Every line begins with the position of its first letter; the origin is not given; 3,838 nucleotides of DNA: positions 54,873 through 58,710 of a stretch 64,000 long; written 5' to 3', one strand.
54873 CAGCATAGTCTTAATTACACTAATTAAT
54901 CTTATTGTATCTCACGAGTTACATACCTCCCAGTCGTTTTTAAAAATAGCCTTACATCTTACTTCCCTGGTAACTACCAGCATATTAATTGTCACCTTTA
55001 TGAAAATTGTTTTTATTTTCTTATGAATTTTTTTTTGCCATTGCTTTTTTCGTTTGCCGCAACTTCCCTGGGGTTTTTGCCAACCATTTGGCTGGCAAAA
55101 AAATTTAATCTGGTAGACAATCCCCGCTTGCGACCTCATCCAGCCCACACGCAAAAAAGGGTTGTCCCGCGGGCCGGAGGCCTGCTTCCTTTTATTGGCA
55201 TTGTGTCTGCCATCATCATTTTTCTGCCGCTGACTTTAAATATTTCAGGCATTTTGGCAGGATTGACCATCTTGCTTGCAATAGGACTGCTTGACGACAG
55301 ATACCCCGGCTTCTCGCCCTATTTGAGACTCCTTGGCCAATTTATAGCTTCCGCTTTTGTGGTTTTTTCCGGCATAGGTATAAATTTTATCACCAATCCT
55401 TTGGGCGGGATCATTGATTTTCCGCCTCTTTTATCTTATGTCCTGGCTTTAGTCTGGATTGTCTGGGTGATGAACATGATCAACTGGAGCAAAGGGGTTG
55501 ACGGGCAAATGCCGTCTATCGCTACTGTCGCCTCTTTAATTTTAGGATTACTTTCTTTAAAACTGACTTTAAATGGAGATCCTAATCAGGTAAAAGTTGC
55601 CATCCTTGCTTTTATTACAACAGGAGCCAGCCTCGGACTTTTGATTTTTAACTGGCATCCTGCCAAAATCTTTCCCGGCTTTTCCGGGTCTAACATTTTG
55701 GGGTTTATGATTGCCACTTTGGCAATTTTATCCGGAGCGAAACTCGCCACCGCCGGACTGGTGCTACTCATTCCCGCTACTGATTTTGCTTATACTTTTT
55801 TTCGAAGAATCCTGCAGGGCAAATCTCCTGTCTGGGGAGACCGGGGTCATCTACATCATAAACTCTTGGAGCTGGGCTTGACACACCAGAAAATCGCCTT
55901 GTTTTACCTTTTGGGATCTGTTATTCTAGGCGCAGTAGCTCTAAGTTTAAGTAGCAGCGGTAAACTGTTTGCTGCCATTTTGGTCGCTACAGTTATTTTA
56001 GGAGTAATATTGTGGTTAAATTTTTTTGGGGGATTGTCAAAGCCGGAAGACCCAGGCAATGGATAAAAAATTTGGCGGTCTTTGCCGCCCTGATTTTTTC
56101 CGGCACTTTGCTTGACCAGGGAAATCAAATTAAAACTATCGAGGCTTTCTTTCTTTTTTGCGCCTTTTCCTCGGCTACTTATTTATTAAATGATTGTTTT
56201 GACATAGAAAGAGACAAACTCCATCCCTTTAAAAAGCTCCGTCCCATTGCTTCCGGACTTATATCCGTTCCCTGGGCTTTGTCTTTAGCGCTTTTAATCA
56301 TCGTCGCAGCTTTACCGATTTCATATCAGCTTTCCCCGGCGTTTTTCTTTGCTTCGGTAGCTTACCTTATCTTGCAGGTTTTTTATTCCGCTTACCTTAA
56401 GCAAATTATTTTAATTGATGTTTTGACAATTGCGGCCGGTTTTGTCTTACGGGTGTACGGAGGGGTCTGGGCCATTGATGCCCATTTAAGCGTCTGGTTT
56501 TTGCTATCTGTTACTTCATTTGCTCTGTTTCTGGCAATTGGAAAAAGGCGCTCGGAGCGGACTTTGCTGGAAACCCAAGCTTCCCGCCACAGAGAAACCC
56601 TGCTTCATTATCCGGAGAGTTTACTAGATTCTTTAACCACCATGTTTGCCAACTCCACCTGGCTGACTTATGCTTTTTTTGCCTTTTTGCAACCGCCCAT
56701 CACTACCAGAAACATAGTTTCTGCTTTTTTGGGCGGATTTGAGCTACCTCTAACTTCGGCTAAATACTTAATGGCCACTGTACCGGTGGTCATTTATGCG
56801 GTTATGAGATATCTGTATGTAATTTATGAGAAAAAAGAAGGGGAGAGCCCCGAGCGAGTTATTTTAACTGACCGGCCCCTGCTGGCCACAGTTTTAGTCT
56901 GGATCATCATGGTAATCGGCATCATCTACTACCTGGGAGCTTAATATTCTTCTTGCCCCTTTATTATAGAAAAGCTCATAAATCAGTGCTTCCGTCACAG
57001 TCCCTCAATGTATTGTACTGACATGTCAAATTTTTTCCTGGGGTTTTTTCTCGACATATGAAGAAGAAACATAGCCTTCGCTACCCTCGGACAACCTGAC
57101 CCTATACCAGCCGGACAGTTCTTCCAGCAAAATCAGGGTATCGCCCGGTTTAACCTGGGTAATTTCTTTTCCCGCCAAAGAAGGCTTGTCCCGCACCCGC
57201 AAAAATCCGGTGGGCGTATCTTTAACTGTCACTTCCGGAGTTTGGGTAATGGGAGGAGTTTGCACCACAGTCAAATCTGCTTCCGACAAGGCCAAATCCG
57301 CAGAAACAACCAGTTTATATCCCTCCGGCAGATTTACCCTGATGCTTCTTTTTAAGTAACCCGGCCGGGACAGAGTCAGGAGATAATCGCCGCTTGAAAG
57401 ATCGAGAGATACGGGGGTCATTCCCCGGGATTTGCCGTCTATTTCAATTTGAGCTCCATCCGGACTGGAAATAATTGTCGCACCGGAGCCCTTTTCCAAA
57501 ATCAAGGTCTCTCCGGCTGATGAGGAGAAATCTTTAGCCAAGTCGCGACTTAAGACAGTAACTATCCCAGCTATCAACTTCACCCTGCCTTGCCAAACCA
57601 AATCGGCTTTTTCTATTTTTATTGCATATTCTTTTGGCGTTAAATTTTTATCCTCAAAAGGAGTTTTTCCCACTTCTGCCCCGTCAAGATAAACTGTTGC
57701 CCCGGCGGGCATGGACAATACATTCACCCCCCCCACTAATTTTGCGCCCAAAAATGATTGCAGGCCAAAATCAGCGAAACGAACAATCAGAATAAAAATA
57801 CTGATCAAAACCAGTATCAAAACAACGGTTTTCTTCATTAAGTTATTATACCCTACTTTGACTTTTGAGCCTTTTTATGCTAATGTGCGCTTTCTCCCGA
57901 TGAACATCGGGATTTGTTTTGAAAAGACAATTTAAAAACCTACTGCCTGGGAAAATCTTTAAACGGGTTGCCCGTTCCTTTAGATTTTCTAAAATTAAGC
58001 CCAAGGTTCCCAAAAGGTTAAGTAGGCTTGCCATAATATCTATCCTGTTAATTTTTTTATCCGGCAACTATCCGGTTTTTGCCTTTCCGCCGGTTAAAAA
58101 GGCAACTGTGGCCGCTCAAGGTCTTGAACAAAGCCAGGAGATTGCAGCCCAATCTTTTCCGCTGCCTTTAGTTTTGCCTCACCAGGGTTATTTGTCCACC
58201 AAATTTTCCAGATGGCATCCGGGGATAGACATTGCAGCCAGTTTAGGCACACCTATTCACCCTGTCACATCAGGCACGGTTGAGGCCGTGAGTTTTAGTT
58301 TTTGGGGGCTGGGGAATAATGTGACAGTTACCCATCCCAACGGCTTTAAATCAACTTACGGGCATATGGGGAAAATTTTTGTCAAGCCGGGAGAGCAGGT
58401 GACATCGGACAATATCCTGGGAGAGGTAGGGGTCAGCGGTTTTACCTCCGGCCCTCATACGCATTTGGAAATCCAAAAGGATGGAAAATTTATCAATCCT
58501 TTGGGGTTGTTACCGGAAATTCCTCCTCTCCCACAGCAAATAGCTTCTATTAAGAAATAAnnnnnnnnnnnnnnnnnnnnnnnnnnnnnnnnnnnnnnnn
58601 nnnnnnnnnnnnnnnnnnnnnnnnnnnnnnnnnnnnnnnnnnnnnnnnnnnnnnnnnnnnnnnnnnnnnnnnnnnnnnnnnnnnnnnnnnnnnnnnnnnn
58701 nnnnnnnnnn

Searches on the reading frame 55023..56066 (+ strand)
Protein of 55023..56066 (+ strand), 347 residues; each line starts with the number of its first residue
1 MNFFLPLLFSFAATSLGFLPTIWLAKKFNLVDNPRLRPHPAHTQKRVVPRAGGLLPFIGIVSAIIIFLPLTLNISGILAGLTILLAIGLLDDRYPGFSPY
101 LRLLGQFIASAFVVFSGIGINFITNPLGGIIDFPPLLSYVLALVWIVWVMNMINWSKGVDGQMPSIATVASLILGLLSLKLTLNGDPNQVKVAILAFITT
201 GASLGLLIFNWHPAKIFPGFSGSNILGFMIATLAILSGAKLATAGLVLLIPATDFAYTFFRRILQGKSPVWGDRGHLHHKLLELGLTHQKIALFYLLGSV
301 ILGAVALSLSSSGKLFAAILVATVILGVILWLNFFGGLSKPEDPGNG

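Call 35: search_protein_families(library=pfam, proteins=[window:55023-56066:+], max_evalue=0.001)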
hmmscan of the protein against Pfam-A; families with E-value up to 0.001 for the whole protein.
window:55023-56066:+ (347 aa): 1 family
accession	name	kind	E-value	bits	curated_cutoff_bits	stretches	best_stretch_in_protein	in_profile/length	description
PF00953.26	Glycos_transf_4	-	2.2e-31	109.5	27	1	76-237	3-159/160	Glycosyl transferase family 4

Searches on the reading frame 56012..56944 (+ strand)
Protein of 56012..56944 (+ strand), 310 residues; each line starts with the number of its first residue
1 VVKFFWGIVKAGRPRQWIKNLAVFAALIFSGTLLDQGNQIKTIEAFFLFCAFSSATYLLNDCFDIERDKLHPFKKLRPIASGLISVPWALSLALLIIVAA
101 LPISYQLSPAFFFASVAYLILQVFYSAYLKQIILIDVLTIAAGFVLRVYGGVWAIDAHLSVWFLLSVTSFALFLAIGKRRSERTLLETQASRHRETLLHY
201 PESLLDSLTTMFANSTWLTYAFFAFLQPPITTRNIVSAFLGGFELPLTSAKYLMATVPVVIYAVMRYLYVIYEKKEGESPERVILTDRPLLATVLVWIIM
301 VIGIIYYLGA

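Call 36: search_protein_families(library=pfam, proteins=[window:56012-56944:+], max_evalue=1)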
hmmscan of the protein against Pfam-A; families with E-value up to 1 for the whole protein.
window:56012-56944:+ (310 aa): 1 family
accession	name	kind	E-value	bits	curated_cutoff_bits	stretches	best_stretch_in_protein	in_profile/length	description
PF01040.23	UbiA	-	2e-19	70.3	34.2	1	34-270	11-231/250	UbiA prenyltransferase family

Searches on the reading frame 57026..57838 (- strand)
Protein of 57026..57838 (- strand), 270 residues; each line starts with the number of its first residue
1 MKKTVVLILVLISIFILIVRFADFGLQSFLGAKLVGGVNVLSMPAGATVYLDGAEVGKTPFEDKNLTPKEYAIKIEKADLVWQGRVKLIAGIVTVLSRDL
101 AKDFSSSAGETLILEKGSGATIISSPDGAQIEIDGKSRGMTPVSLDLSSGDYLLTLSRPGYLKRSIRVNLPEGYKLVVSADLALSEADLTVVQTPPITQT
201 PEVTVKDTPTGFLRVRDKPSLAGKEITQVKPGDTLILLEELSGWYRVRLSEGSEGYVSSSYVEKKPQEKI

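Call 3: search_protein_families(library=pfam, proteins=[window:57026-57838:-], max_evalue=1)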
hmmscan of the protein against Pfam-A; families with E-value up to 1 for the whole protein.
window:57026-57838:- (270 aa): 10 families
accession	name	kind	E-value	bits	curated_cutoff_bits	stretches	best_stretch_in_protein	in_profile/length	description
PF08308.17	PEGA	-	1.7e-22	79.5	20.8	2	121-178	5-63/71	PEGA domain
PF08239.17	SH3_3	-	2.2e-14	53.8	27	1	212-263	2-54/54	Bacterial SH3 domain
PF18348.7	SH3_16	-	7.7e-05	22.8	25.8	1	215-260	1-47/49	Bacterial dipeptidyl-peptidase Sh3 domain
PF06347.19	SH3_4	-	0.00023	21.3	24.1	1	215-261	7-53/56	Bacterial SH3 domain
PF00018.34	SH3_1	-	0.001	19.1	22.9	1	229-257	16-46/48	SH3 domain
PF07653.23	SH3_2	-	0.0092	16.1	21.8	1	227-264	16-54/55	Variant SH3 domain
PF14604.12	SH3_9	-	0.011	16.1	30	1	229-263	15-49/49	Variant SH3 domain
PF22820.2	TcaA_3rd_4th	-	0.011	16.1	27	0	38-68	5-35/73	TcaA protein 3rd/4th domain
PF18341.7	PSA_CBD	-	0.013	15.8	27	1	215-259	13-57/60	PSA endolysin C-terminal cell wall binding domain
PF13620.12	CarboxypepD_reg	-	0.14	13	32.3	1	146-182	44-81/82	Carboxypeptidase regulatory-like domain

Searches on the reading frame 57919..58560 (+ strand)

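Call 3: search_protein_families(library=pfam, proteins=[window:57919-58560:+], max_evalue=1)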
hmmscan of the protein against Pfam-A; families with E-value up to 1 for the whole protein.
window:57919-58560:+ (213 aa): 2 families
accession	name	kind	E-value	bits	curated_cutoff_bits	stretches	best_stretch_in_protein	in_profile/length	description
PF01551.29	Peptidase_M23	-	6.5e-24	84.4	28.7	1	100-194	3-96/96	Peptidase family M23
PF19865.4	DUF6338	-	0.025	14.6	26.5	1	8-54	15-57/205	Family of unknown function (DUF6338)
